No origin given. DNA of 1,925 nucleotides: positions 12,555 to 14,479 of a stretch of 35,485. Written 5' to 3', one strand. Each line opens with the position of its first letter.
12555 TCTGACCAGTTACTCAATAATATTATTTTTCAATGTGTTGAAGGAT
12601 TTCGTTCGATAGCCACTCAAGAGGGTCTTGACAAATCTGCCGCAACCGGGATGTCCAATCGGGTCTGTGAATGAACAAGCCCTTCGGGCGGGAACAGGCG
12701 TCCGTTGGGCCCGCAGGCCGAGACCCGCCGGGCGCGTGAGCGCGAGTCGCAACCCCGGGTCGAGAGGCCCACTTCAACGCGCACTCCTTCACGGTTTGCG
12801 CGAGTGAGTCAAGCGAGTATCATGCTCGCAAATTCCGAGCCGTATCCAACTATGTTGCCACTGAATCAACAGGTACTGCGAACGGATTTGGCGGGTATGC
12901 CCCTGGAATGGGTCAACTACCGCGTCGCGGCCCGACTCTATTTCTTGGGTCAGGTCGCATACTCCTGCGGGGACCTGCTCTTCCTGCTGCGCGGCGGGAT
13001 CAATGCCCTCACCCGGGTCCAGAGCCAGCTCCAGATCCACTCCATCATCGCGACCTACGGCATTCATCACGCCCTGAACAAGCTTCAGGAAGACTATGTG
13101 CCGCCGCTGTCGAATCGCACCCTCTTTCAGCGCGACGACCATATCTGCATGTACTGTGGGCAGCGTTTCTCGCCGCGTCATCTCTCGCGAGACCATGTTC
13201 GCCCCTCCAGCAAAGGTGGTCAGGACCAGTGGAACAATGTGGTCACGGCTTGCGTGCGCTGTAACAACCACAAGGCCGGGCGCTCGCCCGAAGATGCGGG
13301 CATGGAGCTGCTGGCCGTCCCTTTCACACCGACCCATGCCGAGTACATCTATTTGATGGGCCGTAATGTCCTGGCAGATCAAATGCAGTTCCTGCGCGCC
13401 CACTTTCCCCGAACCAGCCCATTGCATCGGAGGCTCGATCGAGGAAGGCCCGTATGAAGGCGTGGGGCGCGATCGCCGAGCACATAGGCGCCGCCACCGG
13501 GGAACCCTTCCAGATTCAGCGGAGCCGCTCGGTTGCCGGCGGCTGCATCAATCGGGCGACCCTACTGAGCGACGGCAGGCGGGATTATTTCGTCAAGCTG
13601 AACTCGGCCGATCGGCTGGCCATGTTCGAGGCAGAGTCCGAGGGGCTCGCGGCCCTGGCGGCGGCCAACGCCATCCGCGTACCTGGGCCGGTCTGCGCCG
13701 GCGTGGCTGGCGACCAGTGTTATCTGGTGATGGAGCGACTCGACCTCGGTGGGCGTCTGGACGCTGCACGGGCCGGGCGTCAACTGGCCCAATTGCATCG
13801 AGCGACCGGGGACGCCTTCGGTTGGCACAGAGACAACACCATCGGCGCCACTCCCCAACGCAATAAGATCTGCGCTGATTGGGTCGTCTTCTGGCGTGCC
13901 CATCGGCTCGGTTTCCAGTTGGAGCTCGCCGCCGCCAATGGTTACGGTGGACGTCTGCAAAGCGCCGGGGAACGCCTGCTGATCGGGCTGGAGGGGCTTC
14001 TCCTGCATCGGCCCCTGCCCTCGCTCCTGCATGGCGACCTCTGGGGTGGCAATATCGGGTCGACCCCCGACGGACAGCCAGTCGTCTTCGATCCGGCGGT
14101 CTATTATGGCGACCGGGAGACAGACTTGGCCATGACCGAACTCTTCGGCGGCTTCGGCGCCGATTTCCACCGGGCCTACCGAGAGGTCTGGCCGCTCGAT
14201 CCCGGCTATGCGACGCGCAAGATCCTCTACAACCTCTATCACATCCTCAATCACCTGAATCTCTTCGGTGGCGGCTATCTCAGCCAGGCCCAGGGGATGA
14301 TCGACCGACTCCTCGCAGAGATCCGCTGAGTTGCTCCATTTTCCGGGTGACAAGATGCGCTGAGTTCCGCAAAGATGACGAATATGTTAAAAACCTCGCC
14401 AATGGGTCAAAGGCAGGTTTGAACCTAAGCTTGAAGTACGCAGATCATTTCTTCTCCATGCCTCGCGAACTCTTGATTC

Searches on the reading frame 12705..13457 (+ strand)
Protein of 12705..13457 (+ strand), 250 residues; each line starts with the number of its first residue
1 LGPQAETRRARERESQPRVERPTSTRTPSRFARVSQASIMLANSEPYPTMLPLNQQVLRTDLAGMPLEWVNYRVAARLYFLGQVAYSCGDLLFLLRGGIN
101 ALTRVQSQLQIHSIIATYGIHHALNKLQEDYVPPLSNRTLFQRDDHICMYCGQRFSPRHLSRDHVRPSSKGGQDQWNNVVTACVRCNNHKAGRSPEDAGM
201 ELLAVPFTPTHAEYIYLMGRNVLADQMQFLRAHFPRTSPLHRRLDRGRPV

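Call 80: search_protein_families(library=pfam, proteins=[window:12705-13457:+], max_evalue=0.00001)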
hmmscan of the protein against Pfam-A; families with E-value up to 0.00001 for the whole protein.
window:12705-13457:+ (250 aa): 3 families
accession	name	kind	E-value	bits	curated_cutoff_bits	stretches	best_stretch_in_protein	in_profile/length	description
PF14279.12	HNH_5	-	5.1e-16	58.8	27.5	1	148-202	1-55/56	HNH endonuclease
PF01844.29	HNH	-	6.5e-13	49.1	21.4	1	148-190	1-44/47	HNH endonuclease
PF13395.12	HNH_4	-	6.5e-06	26.4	22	0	148-195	1-53/54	HNH endonuclease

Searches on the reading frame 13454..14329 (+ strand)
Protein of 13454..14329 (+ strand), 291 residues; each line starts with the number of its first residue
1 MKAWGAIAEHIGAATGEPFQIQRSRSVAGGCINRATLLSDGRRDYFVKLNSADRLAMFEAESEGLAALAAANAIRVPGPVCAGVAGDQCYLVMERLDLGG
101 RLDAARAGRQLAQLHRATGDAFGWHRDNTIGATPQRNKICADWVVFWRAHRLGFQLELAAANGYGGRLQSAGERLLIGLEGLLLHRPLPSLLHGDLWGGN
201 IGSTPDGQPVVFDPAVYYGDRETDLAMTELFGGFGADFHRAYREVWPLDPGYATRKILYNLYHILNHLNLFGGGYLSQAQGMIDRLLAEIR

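Call 80: search_protein_families(library=pfam, proteins=[window:13454-14329:+], max_evalue=0.00001)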
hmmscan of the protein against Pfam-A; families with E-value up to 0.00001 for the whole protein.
window:13454-14329:+ (291 aa): 2 families
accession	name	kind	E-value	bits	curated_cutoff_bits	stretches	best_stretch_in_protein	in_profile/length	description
PF03881.20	Fructosamin_kin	-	3.6e-106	355.1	22.4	1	4-288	2-287/288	Fructosamine kinase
PF01636.29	APH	-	3.4e-14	53.6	23.2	1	26-245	4-228/239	Phosphotransferase enzyme family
